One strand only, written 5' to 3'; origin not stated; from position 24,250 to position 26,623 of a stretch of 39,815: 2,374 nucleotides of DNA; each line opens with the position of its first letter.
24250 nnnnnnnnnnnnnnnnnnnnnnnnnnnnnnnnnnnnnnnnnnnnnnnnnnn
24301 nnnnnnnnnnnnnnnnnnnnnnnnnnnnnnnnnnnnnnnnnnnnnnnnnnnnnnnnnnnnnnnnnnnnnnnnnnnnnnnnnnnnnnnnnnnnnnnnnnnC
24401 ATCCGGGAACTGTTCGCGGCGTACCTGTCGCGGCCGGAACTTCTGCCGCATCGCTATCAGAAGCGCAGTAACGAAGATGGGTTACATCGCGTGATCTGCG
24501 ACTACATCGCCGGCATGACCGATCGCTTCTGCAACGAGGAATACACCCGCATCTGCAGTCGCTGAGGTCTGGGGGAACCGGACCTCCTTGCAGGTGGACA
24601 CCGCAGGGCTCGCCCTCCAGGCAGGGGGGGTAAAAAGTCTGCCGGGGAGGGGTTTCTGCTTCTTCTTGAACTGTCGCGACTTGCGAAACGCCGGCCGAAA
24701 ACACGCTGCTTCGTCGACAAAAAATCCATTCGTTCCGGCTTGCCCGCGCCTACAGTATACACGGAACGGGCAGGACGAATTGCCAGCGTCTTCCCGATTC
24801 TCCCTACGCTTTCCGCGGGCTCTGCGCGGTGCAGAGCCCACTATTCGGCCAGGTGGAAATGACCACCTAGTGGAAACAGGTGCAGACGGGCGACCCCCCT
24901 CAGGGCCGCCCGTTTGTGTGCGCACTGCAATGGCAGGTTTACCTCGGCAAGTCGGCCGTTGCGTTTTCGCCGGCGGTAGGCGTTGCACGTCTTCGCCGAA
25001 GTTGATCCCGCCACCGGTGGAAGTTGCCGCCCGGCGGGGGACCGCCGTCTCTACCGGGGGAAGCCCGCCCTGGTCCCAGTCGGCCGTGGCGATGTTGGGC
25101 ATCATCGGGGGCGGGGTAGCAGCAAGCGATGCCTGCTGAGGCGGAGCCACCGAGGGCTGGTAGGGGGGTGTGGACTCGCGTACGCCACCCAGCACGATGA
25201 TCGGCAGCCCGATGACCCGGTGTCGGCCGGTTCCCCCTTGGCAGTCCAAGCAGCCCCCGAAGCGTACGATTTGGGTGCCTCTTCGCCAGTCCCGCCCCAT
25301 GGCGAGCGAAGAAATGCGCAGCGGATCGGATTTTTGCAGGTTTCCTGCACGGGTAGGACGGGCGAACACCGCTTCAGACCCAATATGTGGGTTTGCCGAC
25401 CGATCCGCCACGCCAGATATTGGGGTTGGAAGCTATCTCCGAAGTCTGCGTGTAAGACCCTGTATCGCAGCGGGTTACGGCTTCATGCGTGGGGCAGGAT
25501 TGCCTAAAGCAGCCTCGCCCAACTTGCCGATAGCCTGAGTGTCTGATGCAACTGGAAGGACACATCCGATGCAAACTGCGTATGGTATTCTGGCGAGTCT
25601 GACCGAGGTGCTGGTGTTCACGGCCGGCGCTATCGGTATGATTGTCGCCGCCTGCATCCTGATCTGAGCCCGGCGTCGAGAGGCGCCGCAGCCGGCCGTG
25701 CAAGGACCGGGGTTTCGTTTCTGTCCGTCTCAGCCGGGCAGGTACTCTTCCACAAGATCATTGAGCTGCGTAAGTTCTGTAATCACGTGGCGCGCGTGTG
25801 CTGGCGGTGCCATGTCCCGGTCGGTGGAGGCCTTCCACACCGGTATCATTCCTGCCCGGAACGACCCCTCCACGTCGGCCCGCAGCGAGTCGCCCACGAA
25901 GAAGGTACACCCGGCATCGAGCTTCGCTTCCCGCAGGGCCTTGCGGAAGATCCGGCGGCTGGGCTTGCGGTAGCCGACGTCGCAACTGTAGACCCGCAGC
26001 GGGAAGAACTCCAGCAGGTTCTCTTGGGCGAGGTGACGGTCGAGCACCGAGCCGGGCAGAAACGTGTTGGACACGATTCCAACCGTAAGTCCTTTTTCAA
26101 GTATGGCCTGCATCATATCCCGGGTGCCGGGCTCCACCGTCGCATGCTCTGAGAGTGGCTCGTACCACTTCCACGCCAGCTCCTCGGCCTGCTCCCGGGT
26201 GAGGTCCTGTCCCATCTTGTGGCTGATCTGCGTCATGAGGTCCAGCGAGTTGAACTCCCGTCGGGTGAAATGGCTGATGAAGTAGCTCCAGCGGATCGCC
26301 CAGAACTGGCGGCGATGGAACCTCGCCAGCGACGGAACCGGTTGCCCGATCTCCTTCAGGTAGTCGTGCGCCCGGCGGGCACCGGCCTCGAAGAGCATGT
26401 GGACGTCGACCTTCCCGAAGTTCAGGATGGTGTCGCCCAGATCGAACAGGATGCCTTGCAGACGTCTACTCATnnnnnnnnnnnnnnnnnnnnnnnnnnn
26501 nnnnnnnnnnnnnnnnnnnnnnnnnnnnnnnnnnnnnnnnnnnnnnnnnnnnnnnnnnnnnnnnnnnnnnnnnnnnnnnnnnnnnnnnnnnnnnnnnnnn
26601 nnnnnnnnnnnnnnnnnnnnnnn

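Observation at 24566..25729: ~1.16-kb gene-poor, lower-GC gap in an otherwise tightly packed region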

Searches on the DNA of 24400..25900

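Call 5: search_rna_families(source=window, start=24400, end=25900, threshold=evalue, max_evalue=10, show_alignments=3)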
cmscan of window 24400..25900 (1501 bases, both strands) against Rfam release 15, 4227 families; matches with E-value up to 10: 5.
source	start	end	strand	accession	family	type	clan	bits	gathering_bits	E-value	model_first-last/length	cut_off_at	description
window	24777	24917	+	RF02354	BjrC80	Gene; sRNA;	-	18.2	80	0.89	1-162/162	no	Bradyrhizobiaceae sRNA BjrC80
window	24888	25003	-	RF01529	CC3552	Gene; sRNA;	-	18.1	50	3.8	1-106/106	no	Cauldobacter sRNA CC3552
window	24524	24593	+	RF00046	snoR30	Gene; snRNA; snoRNA; CD-box;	CL00073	17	60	2.1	1-96/96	no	Small nucleolar RNA R30/Z108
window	25394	25511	+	RF02341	ncrMT1302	Gene; sRNA;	-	15.8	45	6.6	1-109/109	no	Mycobacterium sRNA ncrMT1302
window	25452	25553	-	RF02966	DUF3268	Gene; sRNA;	-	15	65.3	7.9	1-121/121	no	DUF3268 RNA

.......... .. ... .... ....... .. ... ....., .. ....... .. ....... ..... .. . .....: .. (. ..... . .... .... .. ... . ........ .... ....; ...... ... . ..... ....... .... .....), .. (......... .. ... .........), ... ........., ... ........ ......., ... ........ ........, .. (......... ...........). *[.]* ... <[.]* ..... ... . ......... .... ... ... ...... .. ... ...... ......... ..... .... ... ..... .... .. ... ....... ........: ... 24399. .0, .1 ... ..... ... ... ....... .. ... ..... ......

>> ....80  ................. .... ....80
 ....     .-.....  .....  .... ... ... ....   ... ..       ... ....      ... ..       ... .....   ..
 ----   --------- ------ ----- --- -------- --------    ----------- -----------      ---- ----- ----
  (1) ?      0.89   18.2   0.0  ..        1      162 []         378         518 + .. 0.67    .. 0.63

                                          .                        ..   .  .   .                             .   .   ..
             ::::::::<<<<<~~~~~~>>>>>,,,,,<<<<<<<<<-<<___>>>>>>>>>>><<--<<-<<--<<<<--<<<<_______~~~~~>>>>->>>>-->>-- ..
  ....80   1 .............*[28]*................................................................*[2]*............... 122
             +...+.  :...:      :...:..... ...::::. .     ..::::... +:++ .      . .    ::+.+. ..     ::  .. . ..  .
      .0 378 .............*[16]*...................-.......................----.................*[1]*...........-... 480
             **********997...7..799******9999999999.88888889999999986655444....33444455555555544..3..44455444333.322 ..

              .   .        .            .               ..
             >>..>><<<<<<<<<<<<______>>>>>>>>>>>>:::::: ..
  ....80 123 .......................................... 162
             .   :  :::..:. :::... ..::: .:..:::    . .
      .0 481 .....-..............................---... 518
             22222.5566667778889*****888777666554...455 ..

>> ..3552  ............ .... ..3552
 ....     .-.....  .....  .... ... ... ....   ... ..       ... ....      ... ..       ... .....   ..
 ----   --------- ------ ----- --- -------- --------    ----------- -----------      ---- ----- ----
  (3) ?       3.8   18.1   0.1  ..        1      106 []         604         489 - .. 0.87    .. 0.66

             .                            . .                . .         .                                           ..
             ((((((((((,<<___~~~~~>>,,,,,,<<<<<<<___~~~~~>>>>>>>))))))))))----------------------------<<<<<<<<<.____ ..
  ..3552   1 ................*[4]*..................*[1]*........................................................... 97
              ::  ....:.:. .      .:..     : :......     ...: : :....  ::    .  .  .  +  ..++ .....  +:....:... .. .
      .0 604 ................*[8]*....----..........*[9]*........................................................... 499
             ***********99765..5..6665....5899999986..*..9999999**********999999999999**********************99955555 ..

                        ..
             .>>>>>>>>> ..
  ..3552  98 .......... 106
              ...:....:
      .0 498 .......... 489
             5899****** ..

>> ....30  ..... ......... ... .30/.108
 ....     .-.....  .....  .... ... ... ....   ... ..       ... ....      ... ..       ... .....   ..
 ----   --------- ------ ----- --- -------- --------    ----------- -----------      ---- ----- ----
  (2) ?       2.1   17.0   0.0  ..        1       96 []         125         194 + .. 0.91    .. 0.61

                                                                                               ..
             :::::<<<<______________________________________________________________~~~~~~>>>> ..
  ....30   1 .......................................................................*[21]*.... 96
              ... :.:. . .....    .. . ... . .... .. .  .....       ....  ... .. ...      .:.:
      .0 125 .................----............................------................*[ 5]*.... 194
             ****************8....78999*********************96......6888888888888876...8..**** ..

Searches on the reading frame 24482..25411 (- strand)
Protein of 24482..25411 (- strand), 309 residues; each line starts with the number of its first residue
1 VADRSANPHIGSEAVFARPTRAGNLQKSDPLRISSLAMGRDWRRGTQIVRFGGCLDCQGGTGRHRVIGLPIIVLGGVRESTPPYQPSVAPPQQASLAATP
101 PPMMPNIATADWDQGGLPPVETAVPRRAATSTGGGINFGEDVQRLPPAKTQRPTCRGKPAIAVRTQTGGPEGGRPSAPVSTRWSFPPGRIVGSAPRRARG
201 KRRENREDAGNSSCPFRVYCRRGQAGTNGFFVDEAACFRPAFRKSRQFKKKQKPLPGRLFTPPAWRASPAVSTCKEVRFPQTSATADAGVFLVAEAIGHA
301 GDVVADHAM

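Call 11: search_protein_families(library=pfam, proteins=[window:24482-25411:-], max_evalue=1)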
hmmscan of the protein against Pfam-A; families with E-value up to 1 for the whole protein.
window:24482-25411:- (309 aa): 0 families

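Call 22: search_protein_families(library=pfam, proteins=[window:24485-25300:-], max_evalue=10)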
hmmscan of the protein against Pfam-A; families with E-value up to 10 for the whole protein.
seq(272 aa): 0 families

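Call 74: find_homologous_proteins(query=window:24485-25300:-, max_evalue=0.01)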
Query window:24485-25300:- (272 aa): 1 proteins with E <= 0.01 among 1911 candidates.
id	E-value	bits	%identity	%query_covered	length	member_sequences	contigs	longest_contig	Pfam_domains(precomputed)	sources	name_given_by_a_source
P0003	1.5e-180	617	100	100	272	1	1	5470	-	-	-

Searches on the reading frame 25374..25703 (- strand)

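Call 11: search_protein_families(library=pfam, proteins=[window:25374-25703:-], max_evalue=1)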
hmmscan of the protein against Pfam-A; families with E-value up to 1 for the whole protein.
window:25374-25703:- (109 aa): 1 family
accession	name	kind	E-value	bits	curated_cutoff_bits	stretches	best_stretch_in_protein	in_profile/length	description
PF07129.17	DUF1381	-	0.15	12.1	27.2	1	23-39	9-25/44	Protein of unknown function (DUF1381)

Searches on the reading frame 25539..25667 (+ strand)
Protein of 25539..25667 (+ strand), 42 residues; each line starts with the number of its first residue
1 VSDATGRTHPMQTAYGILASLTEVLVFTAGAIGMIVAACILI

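Call 11: search_protein_families(library=pfam, proteins=[window:25539-25667:+], max_evalue=1)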
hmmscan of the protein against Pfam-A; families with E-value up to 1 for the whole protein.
window:25539-25667:+ (42 aa): 0 families

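Call 36: find_homologous_proteins(query=window:25539-25664:+, max_evalue=0.1)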
Query window:25539-25664:+ (42 aa): 2 proteins with E <= 0.1 among 2 candidates.
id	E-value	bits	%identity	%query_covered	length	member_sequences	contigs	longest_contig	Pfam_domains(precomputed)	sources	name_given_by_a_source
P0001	8.2e-10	55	100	76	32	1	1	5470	-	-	-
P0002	5.4e-7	46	88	76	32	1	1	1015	-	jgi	jgi:hypothetical protein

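Call 44: find_encoding_contigs(protein=P0001, flank=5000)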
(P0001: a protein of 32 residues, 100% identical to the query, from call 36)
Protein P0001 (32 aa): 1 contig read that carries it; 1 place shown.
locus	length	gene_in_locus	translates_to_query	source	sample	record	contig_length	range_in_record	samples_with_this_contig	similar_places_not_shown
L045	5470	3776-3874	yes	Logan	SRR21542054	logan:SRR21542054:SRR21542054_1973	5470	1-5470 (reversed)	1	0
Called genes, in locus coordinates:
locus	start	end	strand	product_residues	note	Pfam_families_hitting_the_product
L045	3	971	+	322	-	?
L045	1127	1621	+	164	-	PF01230:HIT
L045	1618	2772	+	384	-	PF01966:HD, PF13286:HD_assoc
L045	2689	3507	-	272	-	-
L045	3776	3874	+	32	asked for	-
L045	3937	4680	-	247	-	PF00702:Hydrolase, PF13419:HAD_2, PF13242:Hydrolase_like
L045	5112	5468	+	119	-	?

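Call 45: find_encoding_contigs(protein=P0002, flank=5000)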
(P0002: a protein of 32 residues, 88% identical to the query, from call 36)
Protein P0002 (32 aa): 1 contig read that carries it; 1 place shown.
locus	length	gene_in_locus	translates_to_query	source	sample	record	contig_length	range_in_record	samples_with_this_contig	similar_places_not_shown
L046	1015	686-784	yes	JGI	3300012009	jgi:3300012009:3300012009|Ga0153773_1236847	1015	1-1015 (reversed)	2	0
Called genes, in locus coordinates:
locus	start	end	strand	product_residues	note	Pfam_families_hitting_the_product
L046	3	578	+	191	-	?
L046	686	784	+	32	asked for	-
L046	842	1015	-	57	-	?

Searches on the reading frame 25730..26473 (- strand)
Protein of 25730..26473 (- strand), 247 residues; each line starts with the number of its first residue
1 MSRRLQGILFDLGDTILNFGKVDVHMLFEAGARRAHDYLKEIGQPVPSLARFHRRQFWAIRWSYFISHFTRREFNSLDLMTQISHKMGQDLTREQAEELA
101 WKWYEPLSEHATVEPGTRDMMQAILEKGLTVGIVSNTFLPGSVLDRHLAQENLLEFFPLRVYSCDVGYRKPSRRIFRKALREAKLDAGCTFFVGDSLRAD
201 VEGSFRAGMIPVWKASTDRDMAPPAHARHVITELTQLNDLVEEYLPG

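Call 65: search_protein_families(library=ncbifam, proteins=[window:25730-26473:-], max_evalue=0.01)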
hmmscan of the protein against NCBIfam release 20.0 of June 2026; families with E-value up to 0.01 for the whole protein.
window:25730-26473:- (247 aa): 26 families (the best 25 are shown)
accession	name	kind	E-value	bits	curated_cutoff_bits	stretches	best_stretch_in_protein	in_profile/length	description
TIGR02254.1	YjjG_YfnB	equivalog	5.8e-23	81.5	159.9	1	6-243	2-222/223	YjjG family noncanonical pyrimidine nucleotidase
TIGR02253.1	CTE7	subfamily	8e-19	68.3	169.75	1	6-218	3-198/221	TIGR02253 family HAD-type hydrolase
TIGR02252.1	DREG-2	subfamily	4e-18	65.9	155.2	1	95-213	86-203/203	HAD hydrolase, REG-2-like, family IA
NF006976.0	PRK09449.1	equivalog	3.5e-14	52.9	183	1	79-242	63-223/225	pyrimidine 5'-nucleotidase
NF053830.1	RUBPPhHalo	equivalog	2.2e-11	43.9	330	1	85-241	77-231/234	ribulose-1,5-bisphosphate 5-phosphatase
NF052576.1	PymNtasePynAStpc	equivalog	5.5e-11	42.5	350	1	95-242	82-228/229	pyrimidine 5'-nucleotidase PynA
TIGR01662.1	HAD-SF-IIIA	subfamily_domain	5.7e-09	36.2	44.6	1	110-213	23-137/141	HAD-IIIA family hydrolase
TIGR01549.1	HAD-SF-IA-v1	subfamily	3.7e-08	33.9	23.3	1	102-208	49-149/149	HAD-IA family hydrolase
TIGR01668.1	YqeG_hyp_ppase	hypoth_equivalog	4e-07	29.7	89.1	1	109-216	40-137/170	YqeG family HAD IIIA-type phosphatase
NF008018.0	PRK10748.1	equivalog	4.1e-07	29.4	225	1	153-237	146-231/238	5-amino-6-(5-phospho-D-ribitylamino)uracil phosphatase YigB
NF007854.0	PRK10563.1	equivalog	4.3e-06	26.6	211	1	78-241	53-212/221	6-phosphogluconate phosphatase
TIGR01509.1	HAD-SF-IA-v3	subfamily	4.6e-06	26.9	29.4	1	158-210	100-150/154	HAD-IA family hydrolase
TIGR02247.1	HAD-1A3-hyp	subfamily_domain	6.4e-06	26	125.4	1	63-195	47-177/211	epoxide hydrolase N-terminal domain-like phosphatase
TIGR01460.1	HAD-SF-IIA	subfamily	1e-05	25.5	100.15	1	170-213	197-242/246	HAD-IIA family hydrolase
NF009698.0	PRK13223.1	equivalog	3.9e-05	23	466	1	79-209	68-195/272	phosphoglycolate phosphatase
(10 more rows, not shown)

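Call 83: find_related_loci(query=window:25733-26473:-, collection=genome_contigs, flank=1500)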
Query window:25733-26473:- (247 aa) in genome_contigs; peptide patterns used: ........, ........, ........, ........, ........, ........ (x = any residue, [..] = any of these).
124 stretches matched a pattern, but none encodes a relative of the query by tblastn (E <= 1e-3).
